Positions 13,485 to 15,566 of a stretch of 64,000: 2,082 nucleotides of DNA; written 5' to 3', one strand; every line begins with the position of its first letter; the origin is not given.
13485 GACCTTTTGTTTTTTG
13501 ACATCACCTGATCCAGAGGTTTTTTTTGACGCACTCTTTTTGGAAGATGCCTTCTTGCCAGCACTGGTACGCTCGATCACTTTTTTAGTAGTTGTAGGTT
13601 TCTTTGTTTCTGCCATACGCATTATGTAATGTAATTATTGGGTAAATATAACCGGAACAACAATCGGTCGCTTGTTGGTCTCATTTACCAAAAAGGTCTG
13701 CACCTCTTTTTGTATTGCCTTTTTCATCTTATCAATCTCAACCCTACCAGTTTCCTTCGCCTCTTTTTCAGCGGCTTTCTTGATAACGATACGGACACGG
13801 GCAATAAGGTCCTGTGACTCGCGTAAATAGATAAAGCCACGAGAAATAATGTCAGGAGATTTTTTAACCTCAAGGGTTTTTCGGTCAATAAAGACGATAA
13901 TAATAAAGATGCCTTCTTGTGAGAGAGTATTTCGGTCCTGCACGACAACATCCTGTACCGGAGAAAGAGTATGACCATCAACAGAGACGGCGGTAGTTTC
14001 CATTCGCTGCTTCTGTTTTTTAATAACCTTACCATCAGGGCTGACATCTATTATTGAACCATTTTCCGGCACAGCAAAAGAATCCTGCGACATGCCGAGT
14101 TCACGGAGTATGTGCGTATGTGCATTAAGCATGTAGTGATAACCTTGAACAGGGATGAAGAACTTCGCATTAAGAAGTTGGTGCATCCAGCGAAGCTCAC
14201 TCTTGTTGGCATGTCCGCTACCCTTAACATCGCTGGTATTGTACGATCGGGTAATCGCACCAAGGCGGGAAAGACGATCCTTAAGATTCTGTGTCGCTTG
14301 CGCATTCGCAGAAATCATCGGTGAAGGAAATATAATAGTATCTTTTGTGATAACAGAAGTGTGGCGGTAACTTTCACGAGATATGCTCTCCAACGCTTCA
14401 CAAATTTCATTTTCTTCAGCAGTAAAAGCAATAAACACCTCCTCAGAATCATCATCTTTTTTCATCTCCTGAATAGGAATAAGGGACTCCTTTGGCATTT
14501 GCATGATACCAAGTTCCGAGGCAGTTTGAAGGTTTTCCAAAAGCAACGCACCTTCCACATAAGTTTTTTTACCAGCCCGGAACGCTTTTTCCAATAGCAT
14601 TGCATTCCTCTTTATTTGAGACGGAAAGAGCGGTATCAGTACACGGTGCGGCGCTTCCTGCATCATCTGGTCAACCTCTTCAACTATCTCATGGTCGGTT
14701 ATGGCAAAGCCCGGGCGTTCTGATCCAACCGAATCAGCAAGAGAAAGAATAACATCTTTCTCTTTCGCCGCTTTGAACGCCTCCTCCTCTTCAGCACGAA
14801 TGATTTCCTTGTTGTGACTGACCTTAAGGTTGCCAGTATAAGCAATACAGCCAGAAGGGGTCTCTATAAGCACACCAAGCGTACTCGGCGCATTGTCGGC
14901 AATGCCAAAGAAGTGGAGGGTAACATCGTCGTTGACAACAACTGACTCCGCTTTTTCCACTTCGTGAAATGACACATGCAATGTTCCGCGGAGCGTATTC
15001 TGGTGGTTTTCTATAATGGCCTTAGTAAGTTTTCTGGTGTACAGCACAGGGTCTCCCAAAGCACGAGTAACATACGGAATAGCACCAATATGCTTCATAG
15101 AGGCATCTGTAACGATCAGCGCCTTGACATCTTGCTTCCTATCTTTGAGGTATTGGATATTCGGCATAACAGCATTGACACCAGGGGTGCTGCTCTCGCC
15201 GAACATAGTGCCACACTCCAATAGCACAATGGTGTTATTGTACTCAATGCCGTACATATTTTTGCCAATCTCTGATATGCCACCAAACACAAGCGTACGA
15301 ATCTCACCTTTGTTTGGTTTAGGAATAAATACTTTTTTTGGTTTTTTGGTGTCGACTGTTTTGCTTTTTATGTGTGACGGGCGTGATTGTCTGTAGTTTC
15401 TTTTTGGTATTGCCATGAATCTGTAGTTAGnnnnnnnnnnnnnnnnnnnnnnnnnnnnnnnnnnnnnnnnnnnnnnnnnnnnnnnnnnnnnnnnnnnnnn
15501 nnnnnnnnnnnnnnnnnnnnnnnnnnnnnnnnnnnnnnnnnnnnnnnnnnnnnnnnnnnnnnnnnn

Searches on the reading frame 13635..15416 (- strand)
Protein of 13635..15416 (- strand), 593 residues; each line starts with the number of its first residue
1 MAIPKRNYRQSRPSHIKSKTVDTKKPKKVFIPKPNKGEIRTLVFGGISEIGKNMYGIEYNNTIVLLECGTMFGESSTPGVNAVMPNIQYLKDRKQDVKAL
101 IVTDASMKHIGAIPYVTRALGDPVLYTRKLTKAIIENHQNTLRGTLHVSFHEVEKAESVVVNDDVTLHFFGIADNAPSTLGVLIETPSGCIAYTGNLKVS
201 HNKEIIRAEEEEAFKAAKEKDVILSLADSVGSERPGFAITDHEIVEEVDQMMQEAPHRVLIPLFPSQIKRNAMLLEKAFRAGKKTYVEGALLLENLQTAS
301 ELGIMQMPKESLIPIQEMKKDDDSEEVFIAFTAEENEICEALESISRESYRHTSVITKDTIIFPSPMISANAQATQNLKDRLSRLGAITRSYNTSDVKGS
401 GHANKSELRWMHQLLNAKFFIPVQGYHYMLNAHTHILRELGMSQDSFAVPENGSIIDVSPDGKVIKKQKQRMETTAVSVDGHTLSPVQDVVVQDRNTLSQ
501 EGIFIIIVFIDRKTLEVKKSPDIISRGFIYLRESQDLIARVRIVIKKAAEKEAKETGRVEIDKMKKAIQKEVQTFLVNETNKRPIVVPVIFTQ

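Call 8: search_protein_families(library=pfam, proteins=[window:13635-15416:-], max_evalue=0.01)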
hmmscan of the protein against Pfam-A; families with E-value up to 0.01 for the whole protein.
window:13635-15416:- (593 aa): 3 families
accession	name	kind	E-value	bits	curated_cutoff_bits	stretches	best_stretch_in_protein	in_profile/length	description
PF17770.6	RNase_J_C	-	9.2e-25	88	23.8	1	491-591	1-100/102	Ribonuclease J C-terminal domain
PF22505.1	RNase_J_b_CASP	-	5.8e-18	65.3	27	1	257-380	2-124/126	Ribonuclease J, beta-CASP domain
PF07521.17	RMMBL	-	0.0065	16.9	21.6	0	400-440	15-56/63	Zn-dependent metallo-hydrolase RNA specificity domain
